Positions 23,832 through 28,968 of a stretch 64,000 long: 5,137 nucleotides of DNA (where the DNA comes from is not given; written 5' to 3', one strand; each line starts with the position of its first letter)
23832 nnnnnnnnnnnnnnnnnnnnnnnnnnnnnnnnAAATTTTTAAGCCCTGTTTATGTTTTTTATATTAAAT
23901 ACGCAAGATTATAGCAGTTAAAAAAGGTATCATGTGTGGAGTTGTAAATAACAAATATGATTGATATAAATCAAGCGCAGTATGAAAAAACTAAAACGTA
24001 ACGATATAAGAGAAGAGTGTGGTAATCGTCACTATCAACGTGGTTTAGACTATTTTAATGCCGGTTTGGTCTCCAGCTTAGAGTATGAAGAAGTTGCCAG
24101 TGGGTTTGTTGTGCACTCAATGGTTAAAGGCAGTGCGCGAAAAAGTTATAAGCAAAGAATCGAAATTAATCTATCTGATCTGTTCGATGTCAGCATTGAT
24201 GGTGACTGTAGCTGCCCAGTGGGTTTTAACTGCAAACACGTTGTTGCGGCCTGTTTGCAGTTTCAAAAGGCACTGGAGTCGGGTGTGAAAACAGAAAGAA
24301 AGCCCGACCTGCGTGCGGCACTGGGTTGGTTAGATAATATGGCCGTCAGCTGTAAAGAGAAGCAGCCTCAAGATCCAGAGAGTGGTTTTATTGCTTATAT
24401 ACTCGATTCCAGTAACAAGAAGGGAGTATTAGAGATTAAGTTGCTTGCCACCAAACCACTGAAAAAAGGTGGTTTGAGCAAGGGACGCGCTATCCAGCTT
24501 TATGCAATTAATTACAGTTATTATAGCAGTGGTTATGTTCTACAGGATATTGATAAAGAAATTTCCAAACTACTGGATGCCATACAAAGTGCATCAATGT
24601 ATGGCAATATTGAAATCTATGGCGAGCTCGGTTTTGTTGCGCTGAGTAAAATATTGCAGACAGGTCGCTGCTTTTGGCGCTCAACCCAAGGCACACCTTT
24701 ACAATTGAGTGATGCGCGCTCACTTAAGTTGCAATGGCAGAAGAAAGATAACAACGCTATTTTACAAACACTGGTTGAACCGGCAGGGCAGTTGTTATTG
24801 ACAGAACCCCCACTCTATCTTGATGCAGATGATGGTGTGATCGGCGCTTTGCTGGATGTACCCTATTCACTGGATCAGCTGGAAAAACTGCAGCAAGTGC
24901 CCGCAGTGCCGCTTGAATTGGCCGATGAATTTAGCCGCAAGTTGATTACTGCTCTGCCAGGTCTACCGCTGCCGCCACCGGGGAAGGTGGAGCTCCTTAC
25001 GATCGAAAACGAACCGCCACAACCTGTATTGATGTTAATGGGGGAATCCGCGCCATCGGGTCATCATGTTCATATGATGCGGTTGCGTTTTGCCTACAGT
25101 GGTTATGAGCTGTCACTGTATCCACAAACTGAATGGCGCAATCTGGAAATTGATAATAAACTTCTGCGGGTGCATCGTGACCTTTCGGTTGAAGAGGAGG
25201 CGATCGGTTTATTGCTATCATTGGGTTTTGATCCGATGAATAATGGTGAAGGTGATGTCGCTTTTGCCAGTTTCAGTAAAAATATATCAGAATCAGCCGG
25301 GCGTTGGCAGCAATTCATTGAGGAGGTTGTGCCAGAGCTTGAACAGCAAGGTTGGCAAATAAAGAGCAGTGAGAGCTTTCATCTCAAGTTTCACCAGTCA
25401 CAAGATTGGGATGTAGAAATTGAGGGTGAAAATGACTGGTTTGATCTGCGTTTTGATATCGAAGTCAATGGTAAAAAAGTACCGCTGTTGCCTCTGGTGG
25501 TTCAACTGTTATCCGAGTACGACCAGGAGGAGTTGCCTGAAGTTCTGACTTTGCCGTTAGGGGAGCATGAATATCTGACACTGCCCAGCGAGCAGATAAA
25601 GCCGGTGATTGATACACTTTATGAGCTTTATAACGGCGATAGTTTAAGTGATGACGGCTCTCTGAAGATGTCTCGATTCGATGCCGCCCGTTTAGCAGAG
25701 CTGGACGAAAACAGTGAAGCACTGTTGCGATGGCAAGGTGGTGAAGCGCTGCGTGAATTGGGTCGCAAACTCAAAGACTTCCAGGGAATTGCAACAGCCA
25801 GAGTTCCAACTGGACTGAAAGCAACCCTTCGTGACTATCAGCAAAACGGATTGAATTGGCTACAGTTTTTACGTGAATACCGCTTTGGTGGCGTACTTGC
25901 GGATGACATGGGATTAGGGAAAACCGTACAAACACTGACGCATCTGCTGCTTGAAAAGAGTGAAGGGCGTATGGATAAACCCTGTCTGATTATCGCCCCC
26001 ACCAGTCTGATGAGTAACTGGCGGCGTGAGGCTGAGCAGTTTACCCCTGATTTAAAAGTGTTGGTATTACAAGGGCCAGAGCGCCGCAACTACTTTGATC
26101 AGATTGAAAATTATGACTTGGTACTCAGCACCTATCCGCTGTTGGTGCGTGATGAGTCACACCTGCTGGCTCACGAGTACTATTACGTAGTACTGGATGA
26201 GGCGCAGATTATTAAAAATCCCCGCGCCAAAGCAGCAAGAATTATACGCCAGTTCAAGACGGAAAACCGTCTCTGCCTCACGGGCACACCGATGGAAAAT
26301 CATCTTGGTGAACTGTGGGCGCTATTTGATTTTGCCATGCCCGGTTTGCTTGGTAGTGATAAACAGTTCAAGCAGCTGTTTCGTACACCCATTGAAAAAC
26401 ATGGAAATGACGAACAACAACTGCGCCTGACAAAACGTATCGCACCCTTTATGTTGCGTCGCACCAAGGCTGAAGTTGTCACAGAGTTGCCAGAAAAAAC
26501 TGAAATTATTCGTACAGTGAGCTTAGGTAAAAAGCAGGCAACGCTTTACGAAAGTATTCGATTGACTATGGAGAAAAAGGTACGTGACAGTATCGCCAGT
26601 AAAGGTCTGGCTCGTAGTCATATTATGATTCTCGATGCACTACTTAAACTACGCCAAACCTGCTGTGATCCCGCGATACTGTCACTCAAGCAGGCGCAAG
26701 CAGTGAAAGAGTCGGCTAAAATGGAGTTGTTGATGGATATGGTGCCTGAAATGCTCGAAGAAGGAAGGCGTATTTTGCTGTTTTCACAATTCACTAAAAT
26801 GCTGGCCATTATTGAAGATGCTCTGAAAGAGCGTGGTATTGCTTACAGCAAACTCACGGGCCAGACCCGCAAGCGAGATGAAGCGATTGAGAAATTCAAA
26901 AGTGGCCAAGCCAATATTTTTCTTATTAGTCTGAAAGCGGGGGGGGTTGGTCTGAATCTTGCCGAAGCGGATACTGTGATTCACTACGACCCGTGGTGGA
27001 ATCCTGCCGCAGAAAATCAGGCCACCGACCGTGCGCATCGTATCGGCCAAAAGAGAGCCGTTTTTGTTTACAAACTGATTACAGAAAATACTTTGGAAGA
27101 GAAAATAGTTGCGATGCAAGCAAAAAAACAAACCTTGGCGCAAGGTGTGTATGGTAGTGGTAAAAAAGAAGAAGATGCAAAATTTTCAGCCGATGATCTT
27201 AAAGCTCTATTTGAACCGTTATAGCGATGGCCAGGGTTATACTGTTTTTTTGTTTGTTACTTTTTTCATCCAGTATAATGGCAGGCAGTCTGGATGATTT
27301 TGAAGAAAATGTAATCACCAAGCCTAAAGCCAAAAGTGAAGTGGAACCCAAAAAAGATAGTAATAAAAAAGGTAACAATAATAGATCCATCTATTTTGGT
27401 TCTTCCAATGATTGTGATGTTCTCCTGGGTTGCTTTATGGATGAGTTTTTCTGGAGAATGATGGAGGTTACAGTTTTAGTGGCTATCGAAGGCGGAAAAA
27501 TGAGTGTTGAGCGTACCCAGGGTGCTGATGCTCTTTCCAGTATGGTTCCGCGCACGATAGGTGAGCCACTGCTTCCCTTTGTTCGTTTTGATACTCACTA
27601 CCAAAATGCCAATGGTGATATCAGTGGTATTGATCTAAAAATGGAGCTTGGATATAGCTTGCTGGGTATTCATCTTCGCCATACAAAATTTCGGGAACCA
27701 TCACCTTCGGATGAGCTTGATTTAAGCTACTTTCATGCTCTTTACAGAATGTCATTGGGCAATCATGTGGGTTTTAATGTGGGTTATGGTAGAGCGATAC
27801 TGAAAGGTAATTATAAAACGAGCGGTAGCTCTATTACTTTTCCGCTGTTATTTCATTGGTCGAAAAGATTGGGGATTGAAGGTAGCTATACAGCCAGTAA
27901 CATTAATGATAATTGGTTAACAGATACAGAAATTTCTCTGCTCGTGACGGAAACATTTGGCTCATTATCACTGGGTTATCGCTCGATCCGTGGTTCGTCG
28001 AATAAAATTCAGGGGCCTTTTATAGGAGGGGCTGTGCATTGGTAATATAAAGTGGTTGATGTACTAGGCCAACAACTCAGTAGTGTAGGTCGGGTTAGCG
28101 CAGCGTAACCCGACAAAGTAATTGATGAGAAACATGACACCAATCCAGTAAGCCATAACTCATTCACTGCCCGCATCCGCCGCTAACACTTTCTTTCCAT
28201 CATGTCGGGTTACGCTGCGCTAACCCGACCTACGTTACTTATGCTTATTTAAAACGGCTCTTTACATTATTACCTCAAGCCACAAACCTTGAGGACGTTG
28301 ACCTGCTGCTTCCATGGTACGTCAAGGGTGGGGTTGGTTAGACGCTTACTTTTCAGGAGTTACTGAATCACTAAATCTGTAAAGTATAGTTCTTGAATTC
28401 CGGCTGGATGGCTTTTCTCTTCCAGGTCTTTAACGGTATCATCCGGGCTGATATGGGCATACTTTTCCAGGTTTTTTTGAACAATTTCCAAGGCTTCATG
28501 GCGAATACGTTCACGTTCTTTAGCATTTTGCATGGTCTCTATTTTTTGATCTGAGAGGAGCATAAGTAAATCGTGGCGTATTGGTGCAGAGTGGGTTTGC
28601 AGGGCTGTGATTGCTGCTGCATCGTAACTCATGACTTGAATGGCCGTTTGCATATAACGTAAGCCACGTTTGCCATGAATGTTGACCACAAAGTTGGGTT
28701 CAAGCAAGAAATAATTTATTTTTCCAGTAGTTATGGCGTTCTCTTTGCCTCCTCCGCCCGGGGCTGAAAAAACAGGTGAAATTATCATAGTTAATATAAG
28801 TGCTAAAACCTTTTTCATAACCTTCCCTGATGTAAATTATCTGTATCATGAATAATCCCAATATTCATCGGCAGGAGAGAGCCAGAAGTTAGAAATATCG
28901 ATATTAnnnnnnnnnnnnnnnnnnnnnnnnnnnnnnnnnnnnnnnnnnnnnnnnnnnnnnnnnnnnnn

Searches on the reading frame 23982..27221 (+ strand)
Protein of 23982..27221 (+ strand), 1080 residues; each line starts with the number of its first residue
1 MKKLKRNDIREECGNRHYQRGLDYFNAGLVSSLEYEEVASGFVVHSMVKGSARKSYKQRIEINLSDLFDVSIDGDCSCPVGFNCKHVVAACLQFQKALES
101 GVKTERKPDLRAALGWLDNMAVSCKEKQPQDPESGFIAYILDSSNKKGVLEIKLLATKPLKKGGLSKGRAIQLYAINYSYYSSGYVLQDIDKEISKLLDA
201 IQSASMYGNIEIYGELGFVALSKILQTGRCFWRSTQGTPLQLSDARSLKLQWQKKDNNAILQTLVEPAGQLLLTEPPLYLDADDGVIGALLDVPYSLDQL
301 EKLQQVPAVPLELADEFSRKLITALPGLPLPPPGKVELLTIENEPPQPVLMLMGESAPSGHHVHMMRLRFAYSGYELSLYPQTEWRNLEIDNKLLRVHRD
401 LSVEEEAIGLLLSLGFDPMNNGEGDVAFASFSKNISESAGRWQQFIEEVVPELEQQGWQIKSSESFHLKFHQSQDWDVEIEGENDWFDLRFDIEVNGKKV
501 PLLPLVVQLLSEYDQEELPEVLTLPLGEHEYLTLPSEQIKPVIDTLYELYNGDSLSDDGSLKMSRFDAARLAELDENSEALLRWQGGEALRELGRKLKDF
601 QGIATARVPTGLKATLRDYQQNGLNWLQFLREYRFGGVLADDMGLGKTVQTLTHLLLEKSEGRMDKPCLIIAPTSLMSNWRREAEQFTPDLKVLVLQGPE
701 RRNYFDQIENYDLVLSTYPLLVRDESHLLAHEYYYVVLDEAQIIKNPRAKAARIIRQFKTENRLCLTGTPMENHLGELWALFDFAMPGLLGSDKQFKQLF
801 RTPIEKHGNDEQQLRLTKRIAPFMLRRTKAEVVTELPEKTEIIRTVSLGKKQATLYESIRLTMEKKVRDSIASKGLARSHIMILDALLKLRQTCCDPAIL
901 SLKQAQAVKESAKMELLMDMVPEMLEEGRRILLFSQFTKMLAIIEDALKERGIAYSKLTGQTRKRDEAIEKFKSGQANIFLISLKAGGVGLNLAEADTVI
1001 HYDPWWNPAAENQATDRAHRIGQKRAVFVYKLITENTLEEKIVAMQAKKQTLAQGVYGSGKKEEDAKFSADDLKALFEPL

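Call 65: search_protein_families(library=pfam, proteins=[window:23982-27221:+], max_evalue=0.00001)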
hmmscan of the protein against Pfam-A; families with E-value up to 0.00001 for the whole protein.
window:23982-27221:+ (1080 aa): 5 families
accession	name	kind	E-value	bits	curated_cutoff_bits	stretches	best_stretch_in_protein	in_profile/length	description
PF00176.29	SNF2-rel_dom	-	2.2e-72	244.1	24.9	1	619-898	1-289/290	SNF2-related domain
PF00271.37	Helicase_C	-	7e-25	87.9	23.5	1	913-1022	2-110/110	Helicase conserved C-terminal domain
PF04851.21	ResIII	-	3.5e-10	40.5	22.5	1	615-771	3-163/164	Type III restriction enzyme, res subunit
PF08455.15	SNF2_assoc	-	1.9e-09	37.4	27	1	366-494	161-268/373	Bacterial SNF2 helicase associated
PF00270.35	DEAD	-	4.3e-08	33.5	26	1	642-772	22-162/167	DEAD/DEAH box helicase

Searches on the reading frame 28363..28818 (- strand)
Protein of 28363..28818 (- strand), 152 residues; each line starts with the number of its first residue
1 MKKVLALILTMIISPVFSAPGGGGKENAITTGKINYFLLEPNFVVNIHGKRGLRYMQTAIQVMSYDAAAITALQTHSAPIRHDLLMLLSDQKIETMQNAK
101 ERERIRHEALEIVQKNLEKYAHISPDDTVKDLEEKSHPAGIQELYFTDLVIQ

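Call 65: search_protein_families(library=pfam, proteins=[window:28363-28818:-], max_evalue=0.00001)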
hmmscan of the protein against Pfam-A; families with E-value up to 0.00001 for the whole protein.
window:28363-28818:- (152 aa): 1 family
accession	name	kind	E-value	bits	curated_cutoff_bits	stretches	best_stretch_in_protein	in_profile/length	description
PF03748.19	FliL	-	6.9e-19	68.7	24.6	1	36-152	1-103/103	Flagellar basal body-associated protein FliL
